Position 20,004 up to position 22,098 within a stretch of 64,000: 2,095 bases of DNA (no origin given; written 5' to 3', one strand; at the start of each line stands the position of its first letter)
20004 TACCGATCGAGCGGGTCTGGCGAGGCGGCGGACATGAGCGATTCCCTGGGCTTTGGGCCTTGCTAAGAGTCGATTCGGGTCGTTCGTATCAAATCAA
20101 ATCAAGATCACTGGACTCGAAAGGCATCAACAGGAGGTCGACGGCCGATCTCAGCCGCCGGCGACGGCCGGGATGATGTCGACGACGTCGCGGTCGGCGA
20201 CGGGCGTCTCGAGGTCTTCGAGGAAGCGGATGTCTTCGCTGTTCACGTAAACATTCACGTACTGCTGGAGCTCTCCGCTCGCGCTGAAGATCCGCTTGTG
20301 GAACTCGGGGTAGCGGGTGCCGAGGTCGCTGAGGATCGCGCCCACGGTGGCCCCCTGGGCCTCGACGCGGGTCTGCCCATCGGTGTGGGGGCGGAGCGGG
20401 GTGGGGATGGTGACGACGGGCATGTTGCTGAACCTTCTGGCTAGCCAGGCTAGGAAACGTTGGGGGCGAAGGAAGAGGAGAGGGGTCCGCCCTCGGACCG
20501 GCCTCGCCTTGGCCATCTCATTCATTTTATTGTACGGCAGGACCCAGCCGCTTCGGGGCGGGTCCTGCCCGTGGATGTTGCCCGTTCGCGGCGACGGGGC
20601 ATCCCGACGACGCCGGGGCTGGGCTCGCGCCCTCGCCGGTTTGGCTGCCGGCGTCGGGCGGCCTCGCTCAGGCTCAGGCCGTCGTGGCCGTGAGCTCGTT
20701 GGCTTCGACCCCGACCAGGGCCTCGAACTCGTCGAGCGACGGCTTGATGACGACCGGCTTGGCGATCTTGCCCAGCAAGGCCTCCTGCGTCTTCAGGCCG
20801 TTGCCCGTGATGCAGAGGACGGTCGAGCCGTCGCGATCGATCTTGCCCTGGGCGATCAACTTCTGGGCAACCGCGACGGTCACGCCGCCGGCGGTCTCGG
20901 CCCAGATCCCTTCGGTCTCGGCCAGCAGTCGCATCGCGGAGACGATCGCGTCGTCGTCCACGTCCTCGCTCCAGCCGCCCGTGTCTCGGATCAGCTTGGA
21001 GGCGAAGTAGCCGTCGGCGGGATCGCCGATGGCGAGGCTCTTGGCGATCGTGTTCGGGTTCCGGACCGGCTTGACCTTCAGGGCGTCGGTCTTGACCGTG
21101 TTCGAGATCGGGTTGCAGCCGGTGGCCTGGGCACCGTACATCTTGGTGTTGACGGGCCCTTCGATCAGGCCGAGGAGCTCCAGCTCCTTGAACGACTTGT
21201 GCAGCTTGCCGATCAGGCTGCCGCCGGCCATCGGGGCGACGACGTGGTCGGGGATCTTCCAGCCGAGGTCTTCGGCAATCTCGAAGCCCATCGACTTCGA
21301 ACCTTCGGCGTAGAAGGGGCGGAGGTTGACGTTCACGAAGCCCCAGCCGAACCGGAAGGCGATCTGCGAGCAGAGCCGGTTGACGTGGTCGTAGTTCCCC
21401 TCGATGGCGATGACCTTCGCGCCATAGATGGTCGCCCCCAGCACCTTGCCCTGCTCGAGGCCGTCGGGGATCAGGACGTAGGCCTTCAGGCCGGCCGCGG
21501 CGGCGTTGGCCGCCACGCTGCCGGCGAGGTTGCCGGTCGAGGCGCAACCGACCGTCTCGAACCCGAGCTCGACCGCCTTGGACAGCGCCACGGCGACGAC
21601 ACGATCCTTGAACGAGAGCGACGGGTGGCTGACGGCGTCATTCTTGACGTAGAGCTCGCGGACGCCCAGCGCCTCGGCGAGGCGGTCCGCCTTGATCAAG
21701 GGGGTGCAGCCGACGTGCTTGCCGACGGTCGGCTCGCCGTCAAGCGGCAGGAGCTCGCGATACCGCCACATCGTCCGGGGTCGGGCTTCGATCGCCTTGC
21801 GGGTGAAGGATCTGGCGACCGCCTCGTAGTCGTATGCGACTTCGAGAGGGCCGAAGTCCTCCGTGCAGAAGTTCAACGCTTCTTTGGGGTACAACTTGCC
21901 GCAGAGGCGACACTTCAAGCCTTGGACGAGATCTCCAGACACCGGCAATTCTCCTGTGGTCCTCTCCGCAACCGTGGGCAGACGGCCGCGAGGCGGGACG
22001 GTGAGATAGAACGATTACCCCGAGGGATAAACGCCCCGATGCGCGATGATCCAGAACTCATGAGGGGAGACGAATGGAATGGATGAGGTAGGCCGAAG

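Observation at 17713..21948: Riboswitch-controlled operon that looks like a protein-thiocarboxylate-dependent homocysteine (methionine) pathway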

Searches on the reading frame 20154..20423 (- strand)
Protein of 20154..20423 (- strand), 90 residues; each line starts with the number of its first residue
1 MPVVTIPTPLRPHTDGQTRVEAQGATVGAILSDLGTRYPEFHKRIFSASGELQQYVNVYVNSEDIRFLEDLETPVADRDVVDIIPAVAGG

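Call 21: find_homologous_proteins(query=window:20154-20423:-)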
Query seq(90 aa) (90 aa): 5427 proteins with E <= 0.001 among 5428 candidates; the best 120 are listed.
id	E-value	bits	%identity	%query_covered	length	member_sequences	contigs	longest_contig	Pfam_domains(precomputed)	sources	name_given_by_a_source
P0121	3.4e-52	192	100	100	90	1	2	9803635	PF02597.27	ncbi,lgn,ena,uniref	ncbi:ubiquitin-like small modifier protein 1 [Singulisphaera sp. PoT]|uniref:ubiquitin-like small mo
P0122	3.7e-44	166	86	100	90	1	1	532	PF02597.27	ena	-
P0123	2.6e-43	163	84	100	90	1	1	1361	PF02597.27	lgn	-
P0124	5.7e-43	162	81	100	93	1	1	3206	PF02597.27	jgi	jgi:molybdopterin synthase sulfur carrier subunit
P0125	7.3e-43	162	83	100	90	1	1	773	PF02597.27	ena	-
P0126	9.3e-43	161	82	100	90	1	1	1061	PF02597.27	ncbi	ncbi:ubiquitin-like small modifier protein 1 [Singulisphaera rosea]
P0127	1.3e-42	161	81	100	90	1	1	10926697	PF02597.27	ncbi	-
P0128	2.5e-42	160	81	100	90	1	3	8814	PF02597.27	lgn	-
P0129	2.6e-42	160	81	100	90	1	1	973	PF02597.27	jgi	jgi:MoaD family protein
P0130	2.8e-42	160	81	100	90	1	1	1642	PF02597.27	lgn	-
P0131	1.8e-41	157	81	100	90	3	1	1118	PF02597.27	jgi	jgi:MoaD family protein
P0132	2.1e-41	157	79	100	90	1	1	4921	PF02597.27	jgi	jgi:sulfur-carrier protein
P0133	3.8e-41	156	80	100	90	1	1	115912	PF02597.27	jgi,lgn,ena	-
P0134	5.0e-41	156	79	100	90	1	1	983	PF02597.27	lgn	-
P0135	5.7e-41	156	81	100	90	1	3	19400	PF02597.27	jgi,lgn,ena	-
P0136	7.2e-41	155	80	100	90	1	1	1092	PF02597.27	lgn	-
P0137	7.3e-41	155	78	100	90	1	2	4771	PF02597.27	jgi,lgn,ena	-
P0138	7.4e-41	155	78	100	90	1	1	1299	PF02597.27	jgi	jgi:MoaD family protein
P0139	9.7e-41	155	79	100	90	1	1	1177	PF02597.27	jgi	jgi:MoaD family protein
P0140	1.2e-40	155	79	100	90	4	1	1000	PF02597.27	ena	-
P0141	5.5e-40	153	79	100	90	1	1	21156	PF02597.27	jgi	jgi:MoaD family protein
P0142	1.0e-39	152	77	100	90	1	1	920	PF02597.27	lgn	-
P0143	2.0e-39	151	76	100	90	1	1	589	PF02597.27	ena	-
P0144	2.3e-39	151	77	100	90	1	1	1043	PF02597.27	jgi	jgi:MoaD family protein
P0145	4.1e-39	150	76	100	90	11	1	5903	PF02597.27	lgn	-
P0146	5.6e-39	149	77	100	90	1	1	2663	PF02597.27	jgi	jgi:MoaD family protein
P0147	3.4e-38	147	74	100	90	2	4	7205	PF02597.27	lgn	-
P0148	1.5e-37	145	74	100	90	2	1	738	PF02597.27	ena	-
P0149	1.8e-37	144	76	100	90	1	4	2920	PF02597.27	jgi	jgi:MoaD family protein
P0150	3.8e-37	143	72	100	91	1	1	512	PF02597.27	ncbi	-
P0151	9.7e-37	142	74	100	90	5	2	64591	PF02597.27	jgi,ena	-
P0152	1.1e-36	142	73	100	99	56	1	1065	PF02597.27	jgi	jgi:MoaD family protein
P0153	5.0e-36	140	73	100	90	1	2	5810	PF02597.27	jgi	jgi:sulfur-carrier protein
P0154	1.1e-34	136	70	100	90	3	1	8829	PF02597.27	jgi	jgi:molybdopterin synthase sulfur carrier subunit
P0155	1.4e-34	135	74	100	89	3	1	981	PF02597.27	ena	-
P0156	2.7e-34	134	68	100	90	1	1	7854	PF02597.27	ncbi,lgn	ncbi:MoaD/ThiS family protein [soil metagenome]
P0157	2.4e-33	131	68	100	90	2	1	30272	PF02597.27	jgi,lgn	-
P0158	9.3e-33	129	69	100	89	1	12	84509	PF02597.27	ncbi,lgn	-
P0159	2.1e-32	128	71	100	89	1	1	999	PF02597.27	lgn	-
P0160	3.5e-32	128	71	100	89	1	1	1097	PF02597.27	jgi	jgi:molybdopterin converting factor small subunit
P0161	1.7e-31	125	69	100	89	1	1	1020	PF02597.27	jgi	jgi:molybdopterin converting factor small subunit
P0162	1.9e-31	125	66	100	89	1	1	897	PF02597.27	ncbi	-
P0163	3.0e-31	125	67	100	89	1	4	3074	PF02597.27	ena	-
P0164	4.3e-31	124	68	100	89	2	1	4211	PF02597.27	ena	-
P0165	4.8e-31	124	70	100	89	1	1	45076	PF02597.27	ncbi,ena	-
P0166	9.0e-31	123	68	100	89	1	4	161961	PF02597.27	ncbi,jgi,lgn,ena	jgi:MoaD family protein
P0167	1.1e-30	123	64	100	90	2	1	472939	PF02597.27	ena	-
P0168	1.3e-30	123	68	100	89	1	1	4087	PF02597.27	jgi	jgi:sulfur-carrier protein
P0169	1.5e-30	122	64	100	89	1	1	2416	PF02597.27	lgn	-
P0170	1.8e-30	122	67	100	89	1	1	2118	PF02597.27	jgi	jgi:molybdopterin converting factor small subunit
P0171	2.4e-30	122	66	100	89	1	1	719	PF02597.27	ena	-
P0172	2.5e-30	122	62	100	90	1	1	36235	PF02597.27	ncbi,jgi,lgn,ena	-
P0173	3.8e-30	121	67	100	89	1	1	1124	PF02597.27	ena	-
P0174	4.2e-30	121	67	100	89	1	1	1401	PF02597.27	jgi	jgi:molybdopterin synthase sulfur carrier subunit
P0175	5.0e-30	121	68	100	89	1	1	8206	PF02597.27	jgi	jgi:molybdopterin converting factor small subunit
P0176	5.2e-30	121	67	100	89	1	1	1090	PF02597.27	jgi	jgi:molybdopterin converting factor small subunit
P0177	7.6e-30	120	67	100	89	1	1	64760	PF02597.27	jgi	jgi:molybdopterin converting factor small subunit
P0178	7.8e-30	120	67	100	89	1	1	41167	PF02597.27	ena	-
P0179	8.1e-30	120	66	100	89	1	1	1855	PF02597.27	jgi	jgi:molybdopterin converting factor small subunit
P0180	9.1e-30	120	64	100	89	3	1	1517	PF02597.27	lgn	-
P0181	9.3e-30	120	66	100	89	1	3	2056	PF02597.27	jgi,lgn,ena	jgi:molybdopterin converting factor small subunit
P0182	9.6e-30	120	66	100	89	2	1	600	PF02597.27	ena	-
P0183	1.2e-29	120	67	100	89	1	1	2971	PF02597.27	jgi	-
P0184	1.2e-29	120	68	100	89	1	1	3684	PF02597.27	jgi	jgi:sulfur-carrier protein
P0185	1.5e-29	119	62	100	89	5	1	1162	PF02597.27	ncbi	-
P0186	1.6e-29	119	68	100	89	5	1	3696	PF02597.27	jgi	jgi:sulfur-carrier protein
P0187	1.8e-29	119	66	100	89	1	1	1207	PF02597.27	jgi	jgi:MoaD family protein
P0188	1.8e-29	119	66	100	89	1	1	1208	PF02597.27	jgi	jgi:molybdopterin converting factor small subunit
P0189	2.0e-29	119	66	100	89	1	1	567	PF02597.27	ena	-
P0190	2.3e-29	119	67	100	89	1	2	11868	PF02597.27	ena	-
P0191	2.3e-29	119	63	100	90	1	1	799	PF02597.27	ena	-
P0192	2.4e-29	119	66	100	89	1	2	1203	PF02597.27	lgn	-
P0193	2.5e-29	119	64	100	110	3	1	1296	PF02597.27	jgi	jgi:molybdopterin converting factor small subunit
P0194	2.7e-29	118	66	100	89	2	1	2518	PF02597.27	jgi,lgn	-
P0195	2.9e-29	118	64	100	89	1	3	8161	PF02597.27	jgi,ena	jgi:molybdopterin synthase sulfur carrier subunit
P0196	3.2e-29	118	67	100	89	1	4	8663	PF02597.27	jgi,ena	jgi:molybdopterin converting factor small subunit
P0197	3.5e-29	118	66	100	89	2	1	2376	PF02597.27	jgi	jgi:MoaD family protein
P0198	4.0e-29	118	66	100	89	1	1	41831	PF02597.27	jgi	jgi:molybdopterin converting factor small subunit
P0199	4.1e-29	118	66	100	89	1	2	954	PF02597.27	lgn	-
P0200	6.0e-29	117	68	100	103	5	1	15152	PF02597.27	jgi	jgi:sulfur-carrier protein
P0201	6.2e-29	117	66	100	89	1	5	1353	PF02597.27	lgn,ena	-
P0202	6.9e-29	117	64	100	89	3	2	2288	PF02597.27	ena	-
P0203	9.4e-29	117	66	100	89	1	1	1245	PF02597.27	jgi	jgi:sulfur-carrier protein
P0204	9.6e-29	117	66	100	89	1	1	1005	PF02597.27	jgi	jgi:sulfur-carrier protein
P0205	1.1e-28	116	67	100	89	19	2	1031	PF02597.27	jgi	jgi:sulfur-carrier protein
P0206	1.4e-28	116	64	100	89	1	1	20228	PF02597.27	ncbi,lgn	-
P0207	1.4e-28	116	66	100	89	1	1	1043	PF02597.27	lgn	-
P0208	1.4e-28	116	64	100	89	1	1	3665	PF02597.27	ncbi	-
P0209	1.5e-28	116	67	100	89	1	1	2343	PF02597.27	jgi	jgi:sulfur-carrier protein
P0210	1.6e-28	116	66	100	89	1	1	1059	PF02597.27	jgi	jgi:molybdopterin synthase sulfur carrier subunit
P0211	1.6e-28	116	63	100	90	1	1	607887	PF02597.27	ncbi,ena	-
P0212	1.6e-28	116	63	100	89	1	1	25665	PF02597.27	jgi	jgi:molybdopterin converting factor small subunit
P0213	1.6e-28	116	66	100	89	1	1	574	PF02597.27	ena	-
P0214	1.6e-28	116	67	100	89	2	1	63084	PF02597.27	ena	-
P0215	1.6e-28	116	64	100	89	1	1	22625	PF02597.27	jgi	jgi:molybdopterin converting factor small subunit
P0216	1.6e-28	116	66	100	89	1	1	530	PF02597.27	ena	-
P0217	1.7e-28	116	66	100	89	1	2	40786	PF02597.27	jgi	jgi:sulfur-carrier protein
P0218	1.7e-28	116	64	100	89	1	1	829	PF02597.27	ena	-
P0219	1.8e-28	116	63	100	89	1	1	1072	PF02597.27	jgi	jgi:molybdopterin synthase sulfur carrier subunit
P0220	1.8e-28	116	67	100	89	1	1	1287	PF02597.27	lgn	-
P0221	1.8e-28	116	63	100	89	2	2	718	PF02597.27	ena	-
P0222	1.9e-28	116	66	100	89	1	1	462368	PF02597.27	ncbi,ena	-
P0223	1.9e-28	116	64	100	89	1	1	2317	PF02597.27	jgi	jgi:molybdopterin synthase sulfur carrier subunit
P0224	1.9e-28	116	64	100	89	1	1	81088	PF02597.27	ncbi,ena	-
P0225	1.9e-28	116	66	100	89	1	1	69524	PF02597.27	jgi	jgi:sulfur-carrier protein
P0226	2.0e-28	116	62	100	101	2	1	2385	PF02597.27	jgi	jgi:molybdopterin converting factor small subunit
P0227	2.1e-28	116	64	100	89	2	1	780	PF02597.27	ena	-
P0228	2.1e-28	116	64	100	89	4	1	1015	PF02597.27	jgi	jgi:MoaD family protein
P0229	2.2e-28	115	62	100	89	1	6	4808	PF02597.27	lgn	-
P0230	2.3e-28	115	64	100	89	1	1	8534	PF02597.27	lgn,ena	-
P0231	2.4e-28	115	61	100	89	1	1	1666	PF02597.27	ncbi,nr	ncbi:MAG: MoaD/ThiS family protein [Isosphaeraceae bacterium]|nr:MoaD/ThiS family protein [Isosphaer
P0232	2.5e-28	115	64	100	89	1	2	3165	PF02597.27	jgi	jgi:molybdopterin converting factor small subunit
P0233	2.8e-28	115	64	100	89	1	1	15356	PF02597.27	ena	-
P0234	3.0e-28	115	63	100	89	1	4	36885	PF02597.27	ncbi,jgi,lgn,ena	jgi:molybdopterin converting factor small subunit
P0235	3.0e-28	115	64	100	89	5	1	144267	PF02597.27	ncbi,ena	-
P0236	3.1e-28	115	64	100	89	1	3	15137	PF02597.27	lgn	-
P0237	3.3e-28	115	66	100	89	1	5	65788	PF02597.27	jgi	-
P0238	3.6e-28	115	66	100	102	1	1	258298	PF02597.27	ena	-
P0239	3.6e-28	115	64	100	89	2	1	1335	PF02597.27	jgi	jgi:molybdopterin converting factor small subunit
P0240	3.7e-28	115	67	100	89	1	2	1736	PF02597.27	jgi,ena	-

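Call 54: search_solved_structures(query=window:20154-20423:-, max_evalue=0.01, show_alignments=2)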
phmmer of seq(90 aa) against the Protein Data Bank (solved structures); distinct sequences matched with E-value up to 0.01: 10.
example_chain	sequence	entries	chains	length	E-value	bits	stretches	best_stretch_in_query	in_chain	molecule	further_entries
3dwg_C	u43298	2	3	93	6.9e-24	86.7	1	3-90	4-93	9.5 kDa culture filtrate antigen cfp10A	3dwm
4n6e_B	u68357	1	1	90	1.2e-19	73.2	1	3-90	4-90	ThiS/MoaD family protein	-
1v8c_A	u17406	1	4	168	1.2e-11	47.6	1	15-90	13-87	MoaD related protein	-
2m19_A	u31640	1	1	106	1.9e-06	31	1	23-90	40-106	Molybdopterin converting factor subunit 1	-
2l52_A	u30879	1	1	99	1.4e-05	28.2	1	18-90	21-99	METHANOSARCINA ACETIVORANS SAMP1 HOMOLOG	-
2g1e_A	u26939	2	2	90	4.6e-05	26.6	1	9-90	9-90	hypothetical protein Ta0895 | Putative uncharacterized protein Ta0895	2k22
3po0_A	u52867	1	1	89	0.00046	23.4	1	18-90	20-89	Small archaeal modifier protein 1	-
4hro_A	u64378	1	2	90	0.00048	23.3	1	18-90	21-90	Small archaeal modifier protein 1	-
2l83_A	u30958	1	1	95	0.00058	23.1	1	18-90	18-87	Small archaeal modifier protein 1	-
1vjk_A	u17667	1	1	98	0.0036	20.5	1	22-90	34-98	molybdopterin converting factor, subunit 1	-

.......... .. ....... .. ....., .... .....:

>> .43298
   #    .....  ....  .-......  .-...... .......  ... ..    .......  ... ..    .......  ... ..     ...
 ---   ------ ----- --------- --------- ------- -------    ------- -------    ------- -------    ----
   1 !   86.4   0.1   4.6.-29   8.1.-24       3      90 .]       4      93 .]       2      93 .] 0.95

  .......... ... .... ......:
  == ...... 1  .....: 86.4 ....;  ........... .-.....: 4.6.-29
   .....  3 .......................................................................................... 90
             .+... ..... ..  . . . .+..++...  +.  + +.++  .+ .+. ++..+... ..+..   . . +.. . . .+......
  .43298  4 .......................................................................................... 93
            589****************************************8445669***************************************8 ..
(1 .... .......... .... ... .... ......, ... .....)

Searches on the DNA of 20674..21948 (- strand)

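Call 33: search_rna_families(sources=[L013, L015, L016, L017, L019, L027, L031, L034, L037, L044, L046, L059, L072, L074, L009, L025, L041, L058], threshold=gathering)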
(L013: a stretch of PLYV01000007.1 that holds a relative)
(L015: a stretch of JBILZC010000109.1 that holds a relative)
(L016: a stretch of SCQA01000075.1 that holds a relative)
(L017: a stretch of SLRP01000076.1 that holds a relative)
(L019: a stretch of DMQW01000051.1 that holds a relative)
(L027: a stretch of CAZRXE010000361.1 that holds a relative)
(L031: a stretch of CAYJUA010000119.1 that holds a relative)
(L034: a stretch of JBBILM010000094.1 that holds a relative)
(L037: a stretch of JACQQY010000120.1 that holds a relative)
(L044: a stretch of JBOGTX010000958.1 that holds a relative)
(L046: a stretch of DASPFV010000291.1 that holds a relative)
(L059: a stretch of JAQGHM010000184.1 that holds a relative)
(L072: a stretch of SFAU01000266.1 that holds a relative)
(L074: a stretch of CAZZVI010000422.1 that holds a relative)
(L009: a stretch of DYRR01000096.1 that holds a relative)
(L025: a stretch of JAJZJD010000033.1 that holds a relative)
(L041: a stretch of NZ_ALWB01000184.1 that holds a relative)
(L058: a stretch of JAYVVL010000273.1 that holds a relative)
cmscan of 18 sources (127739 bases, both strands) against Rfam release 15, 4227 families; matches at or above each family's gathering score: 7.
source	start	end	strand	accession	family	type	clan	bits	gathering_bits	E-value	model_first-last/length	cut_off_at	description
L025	4844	4948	+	RF00162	SAM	Cis-reg; riboswitch;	CL00012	93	44.4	1.1e-20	1-108/108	no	SAM riboswitch aptamer (S box leader)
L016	4502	4620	+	RF00162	SAM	Cis-reg; riboswitch;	CL00012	91.6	44.4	2.7e-20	1-108/108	no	SAM riboswitch aptamer (S box leader)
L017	288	408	+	RF00162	SAM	Cis-reg; riboswitch;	CL00012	88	44.4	3e-19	1-108/108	no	SAM riboswitch aptamer (S box leader)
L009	7906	8038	+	RF00162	SAM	Cis-reg; riboswitch;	CL00012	76.7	44.4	5.9e-16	1-108/108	no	SAM riboswitch aptamer (S box leader)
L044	2545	2653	+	RF00162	SAM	Cis-reg; riboswitch;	CL00012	75.8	44.4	1.1e-15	1-108/108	no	SAM riboswitch aptamer (S box leader)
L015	1546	1695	+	RF00162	SAM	Cis-reg; riboswitch;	CL00012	73.7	44.4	4.4e-15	1-108/108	no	SAM riboswitch aptamer (S box leader)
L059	428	578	+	RF00162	SAM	Cis-reg; riboswitch;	CL00012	61.9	44.4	1.2e-11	1-108/108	no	SAM riboswitch aptamer (S box leader)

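Call 34: search_rna_families(sources=[L001, L003, L004, L020, L022, L055, L062], threshold=gathering)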
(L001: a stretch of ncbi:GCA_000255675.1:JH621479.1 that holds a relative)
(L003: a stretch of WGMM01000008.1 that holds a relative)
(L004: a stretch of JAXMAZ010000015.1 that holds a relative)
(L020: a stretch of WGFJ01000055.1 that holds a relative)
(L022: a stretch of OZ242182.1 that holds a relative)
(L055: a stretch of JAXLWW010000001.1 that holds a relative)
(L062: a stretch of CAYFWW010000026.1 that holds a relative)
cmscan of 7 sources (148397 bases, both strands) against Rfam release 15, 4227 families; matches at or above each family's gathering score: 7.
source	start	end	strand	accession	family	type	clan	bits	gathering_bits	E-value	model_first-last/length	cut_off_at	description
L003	20151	20566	+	RF00010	RNaseP_bact_a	Gene; ribozyme;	CL00002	291.2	100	7.9e-94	1-367/367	no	Bacterial RNase P class A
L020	9809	9921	+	RF00162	SAM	Cis-reg; riboswitch;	CL00012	96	44.4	1.6e-21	1-108/108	no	SAM riboswitch aptamer (S box leader)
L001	9658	9797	+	RF00162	SAM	Cis-reg; riboswitch;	CL00012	75.3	44.4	1.7e-15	1-108/108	no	SAM riboswitch aptamer (S box leader)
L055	9819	9929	+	RF00162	SAM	Cis-reg; riboswitch;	CL00012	72.8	44.4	9.4e-15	1-108/108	no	SAM riboswitch aptamer (S box leader)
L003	9429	9558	+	RF00162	SAM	Cis-reg; riboswitch;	CL00012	72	44.4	1.6e-14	1-108/108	no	SAM riboswitch aptamer (S box leader)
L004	9674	9826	+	RF00162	SAM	Cis-reg; riboswitch;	CL00012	67.9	44.4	2.4e-13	1-108/108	no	SAM riboswitch aptamer (S box leader)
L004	4943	5017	+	RF00005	tRNA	Gene; tRNA;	CL00001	46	29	3e-06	1-71/71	no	tRNA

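Call 42: search_rna_families(sources=[L083, L024, L064, L073, L038, L082, L021, L010], threshold=gathering)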
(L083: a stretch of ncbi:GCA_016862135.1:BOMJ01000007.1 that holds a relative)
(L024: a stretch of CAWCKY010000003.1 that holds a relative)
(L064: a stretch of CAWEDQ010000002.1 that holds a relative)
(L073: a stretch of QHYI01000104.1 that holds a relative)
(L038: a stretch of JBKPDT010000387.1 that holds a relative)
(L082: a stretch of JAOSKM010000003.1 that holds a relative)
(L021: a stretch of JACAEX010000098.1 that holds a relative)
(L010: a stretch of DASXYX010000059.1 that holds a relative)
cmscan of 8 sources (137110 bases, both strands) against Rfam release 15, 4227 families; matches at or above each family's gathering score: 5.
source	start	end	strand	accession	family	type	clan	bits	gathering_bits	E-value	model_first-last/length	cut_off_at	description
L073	6509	6736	-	RF02005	group-II-D1D4-6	Intron;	CL00102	115.2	49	1.4e-31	1-225/225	no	Group II catalytic intron D1-D4-6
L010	9787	9903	+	RF00162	SAM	Cis-reg; riboswitch;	CL00012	83.4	44.4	7.4e-18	1-108/108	no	SAM riboswitch aptamer (S box leader)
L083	5852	5991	+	RF00162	SAM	Cis-reg; riboswitch;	CL00012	72.7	44.4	9e-15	1-108/108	no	SAM riboswitch aptamer (S box leader)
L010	5615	5686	-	RF00005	tRNA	Gene; tRNA;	CL00001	62.9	29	6.2e-11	1-71/71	no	tRNA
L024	8728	8801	+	RF00521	SAM_alpha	Cis-reg; riboswitch;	-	37.5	36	0.00016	1-79/79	no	Alpha-proteobacteria SAM riboswitch aptamer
